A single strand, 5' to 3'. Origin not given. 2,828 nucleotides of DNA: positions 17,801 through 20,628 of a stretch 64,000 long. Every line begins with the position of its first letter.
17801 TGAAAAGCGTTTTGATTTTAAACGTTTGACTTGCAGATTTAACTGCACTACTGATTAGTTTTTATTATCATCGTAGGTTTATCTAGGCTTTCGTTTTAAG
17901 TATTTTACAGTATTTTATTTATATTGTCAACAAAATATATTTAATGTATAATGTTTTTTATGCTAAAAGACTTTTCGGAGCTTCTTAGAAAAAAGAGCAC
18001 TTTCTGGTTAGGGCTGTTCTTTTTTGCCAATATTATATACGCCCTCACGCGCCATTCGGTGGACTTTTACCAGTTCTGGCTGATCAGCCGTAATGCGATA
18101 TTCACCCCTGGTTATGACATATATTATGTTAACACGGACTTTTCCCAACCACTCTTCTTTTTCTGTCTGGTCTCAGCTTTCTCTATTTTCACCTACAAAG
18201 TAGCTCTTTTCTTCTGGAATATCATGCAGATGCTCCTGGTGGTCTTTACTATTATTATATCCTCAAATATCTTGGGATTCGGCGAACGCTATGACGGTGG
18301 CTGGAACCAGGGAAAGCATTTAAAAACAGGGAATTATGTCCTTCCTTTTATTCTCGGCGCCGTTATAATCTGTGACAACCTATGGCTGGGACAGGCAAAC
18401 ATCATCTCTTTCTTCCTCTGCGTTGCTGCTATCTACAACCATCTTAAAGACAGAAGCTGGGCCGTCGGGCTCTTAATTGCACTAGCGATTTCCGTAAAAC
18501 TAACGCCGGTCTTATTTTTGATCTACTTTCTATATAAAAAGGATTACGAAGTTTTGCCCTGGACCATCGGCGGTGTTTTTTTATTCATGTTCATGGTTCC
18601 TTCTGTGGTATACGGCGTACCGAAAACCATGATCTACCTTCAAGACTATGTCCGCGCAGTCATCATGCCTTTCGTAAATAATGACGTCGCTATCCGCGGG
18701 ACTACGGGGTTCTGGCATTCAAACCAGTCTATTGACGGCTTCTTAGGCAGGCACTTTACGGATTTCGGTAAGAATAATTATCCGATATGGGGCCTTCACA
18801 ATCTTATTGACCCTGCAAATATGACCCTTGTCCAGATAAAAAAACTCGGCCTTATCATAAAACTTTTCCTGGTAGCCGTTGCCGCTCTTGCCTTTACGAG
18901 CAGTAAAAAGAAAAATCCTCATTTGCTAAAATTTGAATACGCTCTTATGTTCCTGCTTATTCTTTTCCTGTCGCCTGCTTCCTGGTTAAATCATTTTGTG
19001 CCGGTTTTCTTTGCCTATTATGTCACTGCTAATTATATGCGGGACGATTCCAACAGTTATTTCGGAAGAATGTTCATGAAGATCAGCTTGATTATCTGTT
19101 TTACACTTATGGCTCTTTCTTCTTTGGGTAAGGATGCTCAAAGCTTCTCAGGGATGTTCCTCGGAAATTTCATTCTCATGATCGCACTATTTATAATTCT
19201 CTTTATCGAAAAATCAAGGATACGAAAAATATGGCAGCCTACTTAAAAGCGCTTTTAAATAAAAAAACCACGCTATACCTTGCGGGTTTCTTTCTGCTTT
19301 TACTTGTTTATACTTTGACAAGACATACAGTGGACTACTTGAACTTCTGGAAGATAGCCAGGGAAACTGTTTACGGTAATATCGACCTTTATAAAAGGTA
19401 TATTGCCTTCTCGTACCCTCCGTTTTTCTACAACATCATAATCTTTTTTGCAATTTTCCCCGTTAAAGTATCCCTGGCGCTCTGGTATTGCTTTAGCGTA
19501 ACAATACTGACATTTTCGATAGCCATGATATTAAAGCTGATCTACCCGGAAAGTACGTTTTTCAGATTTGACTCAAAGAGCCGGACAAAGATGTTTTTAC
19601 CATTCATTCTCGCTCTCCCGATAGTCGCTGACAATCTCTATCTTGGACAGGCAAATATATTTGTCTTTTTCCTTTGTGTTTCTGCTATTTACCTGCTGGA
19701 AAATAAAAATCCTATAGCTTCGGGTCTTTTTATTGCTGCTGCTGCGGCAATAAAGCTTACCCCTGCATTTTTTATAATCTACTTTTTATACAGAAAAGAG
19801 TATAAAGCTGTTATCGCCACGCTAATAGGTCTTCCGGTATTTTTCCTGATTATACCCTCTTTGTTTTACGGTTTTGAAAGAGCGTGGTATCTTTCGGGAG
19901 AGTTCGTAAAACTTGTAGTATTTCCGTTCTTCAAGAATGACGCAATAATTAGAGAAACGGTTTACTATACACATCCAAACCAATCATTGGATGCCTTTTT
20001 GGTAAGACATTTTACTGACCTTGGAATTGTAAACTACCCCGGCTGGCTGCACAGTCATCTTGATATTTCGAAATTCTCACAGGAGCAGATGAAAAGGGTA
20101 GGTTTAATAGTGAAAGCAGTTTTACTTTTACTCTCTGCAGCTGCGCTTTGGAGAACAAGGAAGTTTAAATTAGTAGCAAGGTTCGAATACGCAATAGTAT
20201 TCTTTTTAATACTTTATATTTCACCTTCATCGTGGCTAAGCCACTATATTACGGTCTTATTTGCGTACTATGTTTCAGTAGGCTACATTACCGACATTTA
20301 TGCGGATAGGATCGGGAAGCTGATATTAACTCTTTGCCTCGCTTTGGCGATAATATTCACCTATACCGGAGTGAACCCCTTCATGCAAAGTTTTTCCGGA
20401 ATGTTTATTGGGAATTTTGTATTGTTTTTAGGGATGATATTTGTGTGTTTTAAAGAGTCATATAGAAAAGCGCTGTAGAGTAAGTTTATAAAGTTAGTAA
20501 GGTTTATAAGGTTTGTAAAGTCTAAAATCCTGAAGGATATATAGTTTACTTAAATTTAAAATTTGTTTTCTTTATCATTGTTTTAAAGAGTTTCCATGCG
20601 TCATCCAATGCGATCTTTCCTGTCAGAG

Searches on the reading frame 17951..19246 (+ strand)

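Call 46: search_protein_families(library=pfam, proteins=[window:17951-19246:+], max_evalue=0.001)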
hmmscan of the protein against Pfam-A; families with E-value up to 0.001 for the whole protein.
window:17951-19246:+ (431 aa): 1 family
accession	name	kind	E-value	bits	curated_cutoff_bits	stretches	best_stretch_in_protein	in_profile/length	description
PF09594.16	GT87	-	2.2e-21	77.2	25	1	67-342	4-237/237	Glycosyltransferase family 87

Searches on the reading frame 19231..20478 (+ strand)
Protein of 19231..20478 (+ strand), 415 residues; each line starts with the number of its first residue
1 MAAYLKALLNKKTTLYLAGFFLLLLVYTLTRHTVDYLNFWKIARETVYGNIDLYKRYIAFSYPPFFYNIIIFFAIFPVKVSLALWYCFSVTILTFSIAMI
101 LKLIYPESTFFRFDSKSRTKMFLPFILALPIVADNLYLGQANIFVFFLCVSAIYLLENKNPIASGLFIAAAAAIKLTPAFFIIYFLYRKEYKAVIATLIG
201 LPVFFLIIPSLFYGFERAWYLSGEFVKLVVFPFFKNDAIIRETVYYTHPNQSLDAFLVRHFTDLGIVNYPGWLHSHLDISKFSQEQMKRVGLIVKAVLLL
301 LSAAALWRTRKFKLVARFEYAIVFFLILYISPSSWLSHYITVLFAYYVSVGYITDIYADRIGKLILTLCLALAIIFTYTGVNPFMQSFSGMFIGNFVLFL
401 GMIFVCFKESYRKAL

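Call 46: search_protein_families(library=pfam, proteins=[window:19231-20478:+], max_evalue=0.001)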
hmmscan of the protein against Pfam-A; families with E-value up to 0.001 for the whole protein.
window:19231-20478:+ (415 aa): 1 family
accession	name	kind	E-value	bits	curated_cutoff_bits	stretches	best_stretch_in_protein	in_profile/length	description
PF09594.16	GT87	-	8.9e-30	104.6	25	1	60-332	1-237/237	Glycosyltransferase family 87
